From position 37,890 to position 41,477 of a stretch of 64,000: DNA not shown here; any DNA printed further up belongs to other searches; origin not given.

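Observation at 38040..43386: Uncharacterized three-gene operon: giant repeat/helical protein, degenerate truncated Hsp70/actin-fold protein, TPR-like protein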

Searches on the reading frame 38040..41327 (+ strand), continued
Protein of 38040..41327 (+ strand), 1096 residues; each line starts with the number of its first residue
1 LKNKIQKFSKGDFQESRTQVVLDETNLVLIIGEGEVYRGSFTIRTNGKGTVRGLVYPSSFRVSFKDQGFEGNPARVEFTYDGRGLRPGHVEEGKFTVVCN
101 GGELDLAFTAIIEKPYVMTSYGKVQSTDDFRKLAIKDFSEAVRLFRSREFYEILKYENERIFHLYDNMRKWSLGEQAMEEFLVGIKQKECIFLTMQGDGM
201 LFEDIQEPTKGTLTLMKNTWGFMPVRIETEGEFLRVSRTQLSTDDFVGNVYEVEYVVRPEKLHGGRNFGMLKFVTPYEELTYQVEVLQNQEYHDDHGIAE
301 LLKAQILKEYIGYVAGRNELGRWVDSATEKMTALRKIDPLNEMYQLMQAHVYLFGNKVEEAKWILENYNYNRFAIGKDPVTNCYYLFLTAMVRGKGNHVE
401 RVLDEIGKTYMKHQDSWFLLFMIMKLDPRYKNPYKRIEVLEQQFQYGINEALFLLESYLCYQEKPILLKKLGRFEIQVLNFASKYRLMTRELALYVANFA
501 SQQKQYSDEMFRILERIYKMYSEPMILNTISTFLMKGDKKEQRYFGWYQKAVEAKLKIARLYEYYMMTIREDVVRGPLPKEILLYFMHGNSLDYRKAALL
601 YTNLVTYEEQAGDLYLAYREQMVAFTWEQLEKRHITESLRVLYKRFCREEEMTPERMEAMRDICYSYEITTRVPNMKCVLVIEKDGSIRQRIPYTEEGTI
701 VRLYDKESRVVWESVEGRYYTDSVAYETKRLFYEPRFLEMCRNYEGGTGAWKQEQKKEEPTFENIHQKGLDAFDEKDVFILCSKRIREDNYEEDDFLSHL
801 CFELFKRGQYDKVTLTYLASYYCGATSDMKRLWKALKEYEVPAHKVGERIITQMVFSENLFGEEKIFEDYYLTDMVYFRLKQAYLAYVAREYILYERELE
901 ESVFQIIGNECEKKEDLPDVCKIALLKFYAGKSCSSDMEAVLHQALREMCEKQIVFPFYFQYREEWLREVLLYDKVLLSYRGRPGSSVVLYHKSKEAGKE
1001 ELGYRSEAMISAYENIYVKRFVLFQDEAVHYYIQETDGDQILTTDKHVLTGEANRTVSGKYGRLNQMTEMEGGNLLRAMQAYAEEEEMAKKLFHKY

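Call 113: fold_search(model_id=the predicted structure, library=pdb)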
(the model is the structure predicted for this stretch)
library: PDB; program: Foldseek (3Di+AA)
matches with E <= 10: 1529; with E <= 0.001: 63
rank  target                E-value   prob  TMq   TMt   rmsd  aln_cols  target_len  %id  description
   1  7sqc_2A               4.8e-06  1.00  0.08  0.12  13.6       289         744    9  Ciliary C1 central pair apparatus isolated from Chlamydomonas reinhardtii (released 2022-04-13)
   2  9ijj_C                5.1e-06  1.00  0.08  0.09  15.2       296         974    9  In situ structure of the central apparatus in mouse sperm axoneme. (released 2025-06-04)
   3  7n6g_3K               5.6e-06  1.00  0.08  0.22  21.6       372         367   10  C1 of central pair (released 2022-05-18)
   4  7sqc_2B               5.8e-06  1.00  0.08  0.12  13.6       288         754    9  Ciliary C1 central pair apparatus isolated from Chlamydomonas reinhardtii (released 2022-04-13)
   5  7sqc_F0               6.5e-06  1.00  0.08  0.28  13.4       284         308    9  Ciliary C1 central pair apparatus isolated from Chlamydomonas reinhardtii (released 2022-04-13)
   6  9ijj_h                7.8e-06  1.00  0.08  0.06  15.4       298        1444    7  In situ structure of the central apparatus in mouse sperm axoneme. (released 2025-06-04)
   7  7sqc_F1               8.1e-06  1.00  0.08  0.18  14.0       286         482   10  Ciliary C1 central pair apparatus isolated from Chlamydomonas reinhardtii (released 2022-04-13)
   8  7n6g_3J               8.5e-06  1.00  0.08  0.22  21.6       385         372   11  C1 of central pair (released 2022-05-18)
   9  7sqc_T0               1.1e-05  1.00  0.08  0.15  15.9       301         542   12  Ciliary C1 central pair apparatus isolated from Chlamydomonas reinhardtii (released 2022-04-13)
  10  9hvq_Q                1.2e-05  1.00  0.15  0.17  30.7       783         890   11  Structure of the transcribing Pol II-DSIF-PAF-SPT6-RECQL5 complex (released 2025-07-16)
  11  7som_D                1.4e-05  1.00  0.12  0.10   9.9       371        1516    8  Ciliary C2 central pair apparatus isolated from Chlamydomonas reinhardtii (released 2022-04-13)
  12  9ijj_O                1.6e-05  1.00  0.08  0.07  13.8       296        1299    9  In situ structure of the central apparatus in mouse sperm axoneme. (released 2025-06-04)
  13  9ijj_E                1.8e-05  1.00  0.08  0.17  13.7       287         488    7  In situ structure of the central apparatus in mouse sperm axoneme. (released 2025-06-04)
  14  9fh8_A                2.0e-05  1.00  0.07  0.25  15.7       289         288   10  Crystal structure of the SPD-2 domain of Apis dorsata CEP192 (released 2025-03-26)
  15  7sqc_O0               2.8e-05  1.00  0.08  0.08  15.6       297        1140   10  Ciliary C1 central pair apparatus isolated from Chlamydomonas reinhardtii (released 2022-04-13)
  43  8q9t_E                4.0e-04  1.00  0.11  0.12  34.7       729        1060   11  CryoEM structure of a S. Cerevisiae Ski238 complex bound to RNA (released 2023-11-29)
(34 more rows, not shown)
